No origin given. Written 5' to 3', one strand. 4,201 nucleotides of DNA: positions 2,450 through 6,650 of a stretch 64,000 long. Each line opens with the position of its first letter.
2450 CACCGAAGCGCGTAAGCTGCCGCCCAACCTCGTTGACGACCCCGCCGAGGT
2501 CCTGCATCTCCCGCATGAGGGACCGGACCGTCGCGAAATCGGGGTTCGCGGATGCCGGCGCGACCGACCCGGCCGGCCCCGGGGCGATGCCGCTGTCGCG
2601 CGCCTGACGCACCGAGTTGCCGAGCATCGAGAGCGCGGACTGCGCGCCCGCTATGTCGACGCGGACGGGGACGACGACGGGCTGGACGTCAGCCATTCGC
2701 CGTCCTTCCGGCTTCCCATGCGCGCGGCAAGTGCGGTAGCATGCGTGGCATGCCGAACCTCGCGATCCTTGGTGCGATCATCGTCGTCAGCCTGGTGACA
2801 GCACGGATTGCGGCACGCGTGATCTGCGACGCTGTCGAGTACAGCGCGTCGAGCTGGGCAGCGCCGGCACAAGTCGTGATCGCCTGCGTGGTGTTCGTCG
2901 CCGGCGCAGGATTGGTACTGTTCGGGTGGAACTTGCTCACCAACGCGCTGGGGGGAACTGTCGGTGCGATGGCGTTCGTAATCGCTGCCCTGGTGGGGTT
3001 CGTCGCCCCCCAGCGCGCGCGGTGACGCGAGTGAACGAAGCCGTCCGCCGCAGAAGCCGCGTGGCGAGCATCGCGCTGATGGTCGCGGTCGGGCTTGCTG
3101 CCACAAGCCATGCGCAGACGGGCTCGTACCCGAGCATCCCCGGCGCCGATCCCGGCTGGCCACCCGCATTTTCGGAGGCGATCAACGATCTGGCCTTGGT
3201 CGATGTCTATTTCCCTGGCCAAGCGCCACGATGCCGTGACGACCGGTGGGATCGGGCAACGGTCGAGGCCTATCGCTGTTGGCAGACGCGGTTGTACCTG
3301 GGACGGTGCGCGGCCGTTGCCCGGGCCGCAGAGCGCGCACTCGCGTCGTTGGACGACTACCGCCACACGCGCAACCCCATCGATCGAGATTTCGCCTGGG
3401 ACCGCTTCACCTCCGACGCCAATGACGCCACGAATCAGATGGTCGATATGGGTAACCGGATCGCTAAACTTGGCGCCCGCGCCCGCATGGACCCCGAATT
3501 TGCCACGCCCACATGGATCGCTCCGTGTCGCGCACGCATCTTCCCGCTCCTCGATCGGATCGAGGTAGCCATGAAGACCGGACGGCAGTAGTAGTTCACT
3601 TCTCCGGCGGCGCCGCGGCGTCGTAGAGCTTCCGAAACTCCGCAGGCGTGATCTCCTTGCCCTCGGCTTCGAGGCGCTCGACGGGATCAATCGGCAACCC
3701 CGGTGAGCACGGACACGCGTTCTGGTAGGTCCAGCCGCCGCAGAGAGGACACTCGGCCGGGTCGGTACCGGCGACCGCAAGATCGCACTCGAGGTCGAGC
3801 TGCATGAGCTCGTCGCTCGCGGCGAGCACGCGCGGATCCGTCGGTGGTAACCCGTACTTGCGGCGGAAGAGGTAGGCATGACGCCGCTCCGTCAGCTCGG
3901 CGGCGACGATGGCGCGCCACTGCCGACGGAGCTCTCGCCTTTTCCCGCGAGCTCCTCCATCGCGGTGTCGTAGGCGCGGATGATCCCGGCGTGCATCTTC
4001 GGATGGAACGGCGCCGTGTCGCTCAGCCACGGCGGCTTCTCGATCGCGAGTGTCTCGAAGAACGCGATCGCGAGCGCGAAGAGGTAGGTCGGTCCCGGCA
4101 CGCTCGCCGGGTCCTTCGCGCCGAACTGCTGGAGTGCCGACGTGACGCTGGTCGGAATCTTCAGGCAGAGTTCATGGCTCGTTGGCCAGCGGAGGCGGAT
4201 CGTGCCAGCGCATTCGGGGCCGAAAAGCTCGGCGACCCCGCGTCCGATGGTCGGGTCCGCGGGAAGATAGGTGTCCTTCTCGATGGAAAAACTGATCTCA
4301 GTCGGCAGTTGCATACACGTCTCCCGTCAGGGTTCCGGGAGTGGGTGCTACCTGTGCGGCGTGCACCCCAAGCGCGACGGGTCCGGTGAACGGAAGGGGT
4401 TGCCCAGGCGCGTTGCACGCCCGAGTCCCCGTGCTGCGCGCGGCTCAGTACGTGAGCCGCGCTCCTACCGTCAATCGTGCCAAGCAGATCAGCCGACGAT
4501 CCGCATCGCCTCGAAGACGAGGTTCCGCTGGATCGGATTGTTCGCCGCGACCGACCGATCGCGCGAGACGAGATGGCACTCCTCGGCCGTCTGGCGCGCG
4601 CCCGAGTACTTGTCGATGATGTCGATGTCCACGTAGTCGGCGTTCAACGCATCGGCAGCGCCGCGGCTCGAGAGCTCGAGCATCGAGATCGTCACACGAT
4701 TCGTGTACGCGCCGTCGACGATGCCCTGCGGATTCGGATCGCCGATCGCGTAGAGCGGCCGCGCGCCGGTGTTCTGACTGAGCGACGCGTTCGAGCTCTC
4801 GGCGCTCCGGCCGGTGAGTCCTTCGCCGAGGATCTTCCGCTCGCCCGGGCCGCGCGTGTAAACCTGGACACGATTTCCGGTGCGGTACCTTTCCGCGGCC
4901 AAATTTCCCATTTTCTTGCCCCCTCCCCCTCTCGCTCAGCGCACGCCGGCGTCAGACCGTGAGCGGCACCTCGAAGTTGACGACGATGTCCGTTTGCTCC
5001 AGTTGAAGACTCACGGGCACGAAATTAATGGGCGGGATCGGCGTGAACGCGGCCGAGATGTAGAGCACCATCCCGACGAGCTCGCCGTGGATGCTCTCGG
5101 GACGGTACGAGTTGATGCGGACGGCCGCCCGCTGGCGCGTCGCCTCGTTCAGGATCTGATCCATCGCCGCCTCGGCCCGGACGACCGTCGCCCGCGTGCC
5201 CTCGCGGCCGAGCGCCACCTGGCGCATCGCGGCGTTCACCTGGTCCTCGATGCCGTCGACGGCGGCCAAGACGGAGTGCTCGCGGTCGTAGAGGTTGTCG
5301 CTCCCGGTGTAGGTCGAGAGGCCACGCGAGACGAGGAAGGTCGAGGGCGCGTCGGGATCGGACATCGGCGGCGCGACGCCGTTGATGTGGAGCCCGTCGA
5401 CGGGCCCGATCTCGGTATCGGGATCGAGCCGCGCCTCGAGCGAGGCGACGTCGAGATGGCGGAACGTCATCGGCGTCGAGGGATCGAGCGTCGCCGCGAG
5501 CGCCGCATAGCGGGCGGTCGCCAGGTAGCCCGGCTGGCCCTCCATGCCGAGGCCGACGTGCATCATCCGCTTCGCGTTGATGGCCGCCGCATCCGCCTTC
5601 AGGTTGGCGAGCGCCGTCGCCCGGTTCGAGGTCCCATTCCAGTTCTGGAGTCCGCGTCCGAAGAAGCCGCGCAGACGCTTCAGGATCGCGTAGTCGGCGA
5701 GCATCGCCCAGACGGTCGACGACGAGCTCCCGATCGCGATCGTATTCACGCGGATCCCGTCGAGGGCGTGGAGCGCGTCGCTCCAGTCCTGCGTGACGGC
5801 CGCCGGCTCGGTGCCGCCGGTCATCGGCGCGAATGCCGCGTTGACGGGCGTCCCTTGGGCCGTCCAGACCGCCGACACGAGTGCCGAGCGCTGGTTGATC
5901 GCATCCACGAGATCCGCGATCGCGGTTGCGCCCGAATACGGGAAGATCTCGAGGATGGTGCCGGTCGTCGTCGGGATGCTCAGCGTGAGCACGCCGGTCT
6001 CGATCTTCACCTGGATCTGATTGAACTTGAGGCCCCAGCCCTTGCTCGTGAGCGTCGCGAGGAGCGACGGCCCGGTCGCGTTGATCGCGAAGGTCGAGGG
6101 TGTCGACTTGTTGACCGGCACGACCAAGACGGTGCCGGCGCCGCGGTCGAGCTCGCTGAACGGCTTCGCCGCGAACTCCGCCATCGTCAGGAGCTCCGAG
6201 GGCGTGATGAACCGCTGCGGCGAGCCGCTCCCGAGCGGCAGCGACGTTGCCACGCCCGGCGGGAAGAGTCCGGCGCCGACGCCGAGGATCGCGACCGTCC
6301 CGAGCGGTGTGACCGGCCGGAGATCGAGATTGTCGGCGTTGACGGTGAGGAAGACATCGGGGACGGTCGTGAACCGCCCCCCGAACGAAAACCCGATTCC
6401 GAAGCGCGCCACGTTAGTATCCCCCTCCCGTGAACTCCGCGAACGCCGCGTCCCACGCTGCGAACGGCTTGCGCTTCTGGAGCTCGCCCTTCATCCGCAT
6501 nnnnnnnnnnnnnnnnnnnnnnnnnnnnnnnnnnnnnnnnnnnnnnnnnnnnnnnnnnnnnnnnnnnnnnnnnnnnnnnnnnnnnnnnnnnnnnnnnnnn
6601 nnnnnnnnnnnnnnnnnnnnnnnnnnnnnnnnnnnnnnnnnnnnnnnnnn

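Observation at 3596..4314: Programmed -1 frameshift (GGGAAAA) creating a G/GT tail-assembly-chaperone pair upstream of the tape-measure gene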

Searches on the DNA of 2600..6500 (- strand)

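Call 9: search_dna_similar(query=window:2600-6500:-, collection=phages, mode=distant, max_rows=20)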
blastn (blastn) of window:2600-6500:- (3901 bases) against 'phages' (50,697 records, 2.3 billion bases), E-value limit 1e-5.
No match.

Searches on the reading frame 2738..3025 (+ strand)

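Call 7: search_protein_families(library=pfam, max_evalue=0.1, proteins=[window:2738-3025:+])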
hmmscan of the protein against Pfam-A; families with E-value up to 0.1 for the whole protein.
window:2738-3025:+ (95 aa): 0 families

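Call 8: search_protein_families(library=phrogs, max_evalue=0.1, proteins=[window:2738-3025:+])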
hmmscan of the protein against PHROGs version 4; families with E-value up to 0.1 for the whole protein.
window:2738-3025:+ (95 aa): 1 family
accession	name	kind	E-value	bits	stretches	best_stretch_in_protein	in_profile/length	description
phrog_13969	-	unknown function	0.038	15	1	64-94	3-34/41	-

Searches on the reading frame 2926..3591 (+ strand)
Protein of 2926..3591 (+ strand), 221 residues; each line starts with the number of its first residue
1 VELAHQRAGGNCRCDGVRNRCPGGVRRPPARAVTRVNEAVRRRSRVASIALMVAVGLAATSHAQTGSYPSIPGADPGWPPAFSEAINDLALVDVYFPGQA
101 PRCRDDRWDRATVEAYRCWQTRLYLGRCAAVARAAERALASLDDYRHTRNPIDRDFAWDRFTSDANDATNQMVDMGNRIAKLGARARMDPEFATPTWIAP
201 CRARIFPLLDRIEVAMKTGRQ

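Call 7: search_protein_families(library=pfam, max_evalue=0.1, proteins=[window:2926-3591:+])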
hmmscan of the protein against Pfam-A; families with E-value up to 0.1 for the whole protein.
window:2926-3591:+ (221 aa): 0 families

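Call 8: search_protein_families(library=phrogs, max_evalue=0.1, proteins=[window:2926-3591:+])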
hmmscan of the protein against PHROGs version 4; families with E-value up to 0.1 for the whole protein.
window:2926-3591:+ (221 aa): 0 families

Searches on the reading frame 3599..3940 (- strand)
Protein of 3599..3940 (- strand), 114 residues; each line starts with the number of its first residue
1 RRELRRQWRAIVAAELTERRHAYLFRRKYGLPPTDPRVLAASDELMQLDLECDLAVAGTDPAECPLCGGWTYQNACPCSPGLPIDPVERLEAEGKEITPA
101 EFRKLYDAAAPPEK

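Call 7: search_protein_families(library=pfam, max_evalue=0.1, proteins=[window:3599-3940:-])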
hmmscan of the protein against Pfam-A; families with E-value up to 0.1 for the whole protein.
seq(114 aa): 0 families

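Call 8: search_protein_families(library=phrogs, max_evalue=0.1, proteins=[window:3599-3940:-])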
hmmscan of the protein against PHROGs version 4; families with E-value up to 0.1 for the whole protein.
seq(114 aa): 0 families

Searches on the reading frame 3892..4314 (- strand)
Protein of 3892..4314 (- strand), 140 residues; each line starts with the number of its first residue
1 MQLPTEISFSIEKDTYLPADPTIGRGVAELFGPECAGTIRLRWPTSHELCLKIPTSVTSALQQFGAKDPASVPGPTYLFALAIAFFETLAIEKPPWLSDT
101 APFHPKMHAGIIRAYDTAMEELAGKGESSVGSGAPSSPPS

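Call 7: search_protein_families(library=pfam, max_evalue=0.1, proteins=[window:3892-4314:-])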
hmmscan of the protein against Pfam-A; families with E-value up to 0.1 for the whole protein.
window:3892-4314:- (140 aa): 0 families

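Call 8: search_protein_families(library=phrogs, max_evalue=0.1, proteins=[window:3892-4314:-])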
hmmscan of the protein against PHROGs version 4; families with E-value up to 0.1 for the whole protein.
window:3892-4314:- (140 aa): 0 families

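Call 13: find_related_loci(query=window:3892-4314:-, collection=viral_contigs, flank=6000)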
Query window:3892-4314:- (140 aa) in viral_contigs; peptide patterns used: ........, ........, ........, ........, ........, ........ (x = any residue, [..] = any of these).
5 stretches matched a pattern, but none encodes a relative of the query by tblastn (E <= 1e-3).

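Call 27: search_protein_representatives(protein=window:3892-4314:-)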
Query: 140 residues. Proteins with E-value up to 0.001 (for the whole library): 37; up to 1e-10: 19; up to 1e-30: 1. The best 37 are listed.
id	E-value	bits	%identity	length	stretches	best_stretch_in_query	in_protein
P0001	1.5e-88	310.5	100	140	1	1-140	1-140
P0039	1.1e-19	87.3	45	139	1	1-130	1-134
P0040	5.0e-19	85.2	42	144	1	3-135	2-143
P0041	2.8e-18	82.7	41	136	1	1-136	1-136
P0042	1.4e-17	80.4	36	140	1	2-140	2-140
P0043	8.3e-17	78.0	43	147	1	1-139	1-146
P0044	4.5e-16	75.6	42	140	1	3-123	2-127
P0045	5.3e-16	75.4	37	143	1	3-137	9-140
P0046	3.9e-15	72.5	39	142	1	1-127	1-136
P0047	5.7e-15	72.0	40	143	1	1-137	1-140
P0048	7.0e-15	71.7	40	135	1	1-133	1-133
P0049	8.6e-15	71.4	41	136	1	1-137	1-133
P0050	4.2e-14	69.2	38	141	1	2-138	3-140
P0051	1.5e-12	64.1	37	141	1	3-138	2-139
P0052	2.3e-12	63.6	35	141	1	6-138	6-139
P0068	4.2e-06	43.3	31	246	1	1-122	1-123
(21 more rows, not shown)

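Call 53: find_encoding_contigs(protein=P0068, flank=1000, max_places=3)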
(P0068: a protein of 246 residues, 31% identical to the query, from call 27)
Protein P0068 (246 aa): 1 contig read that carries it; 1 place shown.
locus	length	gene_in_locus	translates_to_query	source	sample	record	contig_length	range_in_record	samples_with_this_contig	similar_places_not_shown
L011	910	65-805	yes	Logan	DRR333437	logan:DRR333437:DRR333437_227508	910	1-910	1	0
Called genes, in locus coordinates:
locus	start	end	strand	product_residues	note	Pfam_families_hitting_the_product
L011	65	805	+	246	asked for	-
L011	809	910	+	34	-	?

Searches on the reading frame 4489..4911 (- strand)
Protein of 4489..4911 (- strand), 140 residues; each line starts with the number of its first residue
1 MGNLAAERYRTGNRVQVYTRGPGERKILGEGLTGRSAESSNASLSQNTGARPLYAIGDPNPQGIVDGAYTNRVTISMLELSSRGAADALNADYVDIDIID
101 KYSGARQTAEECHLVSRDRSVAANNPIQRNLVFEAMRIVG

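Call 7: search_protein_families(library=pfam, max_evalue=0.1, proteins=[window:4489-4911:-])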
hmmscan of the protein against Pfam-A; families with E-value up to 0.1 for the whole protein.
window:4489-4911:- (140 aa): 0 families

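Call 8: search_protein_families(library=phrogs, max_evalue=0.1, proteins=[window:4489-4911:-])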
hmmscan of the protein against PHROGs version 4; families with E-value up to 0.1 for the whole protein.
window:4489-4911:- (140 aa): 2 families
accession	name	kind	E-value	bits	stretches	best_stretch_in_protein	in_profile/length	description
phrog_985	-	head and packaging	0.0007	20.3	1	40-125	28-123/141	virion structural protein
phrog_3776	-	unknown function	0.00093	19.9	1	46-138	36-136/143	-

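Call 14: find_related_loci(query=window:4489-4911:-, collection=viral_contigs, flank=6000)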
Query window:4489-4911:- (140 aa) in viral_contigs; peptide patterns used: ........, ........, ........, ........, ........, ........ (x = any residue, [..] = any of these).
27 stretches matched a pattern, but none encodes a relative of the query by tblastn (E <= 1e-3).
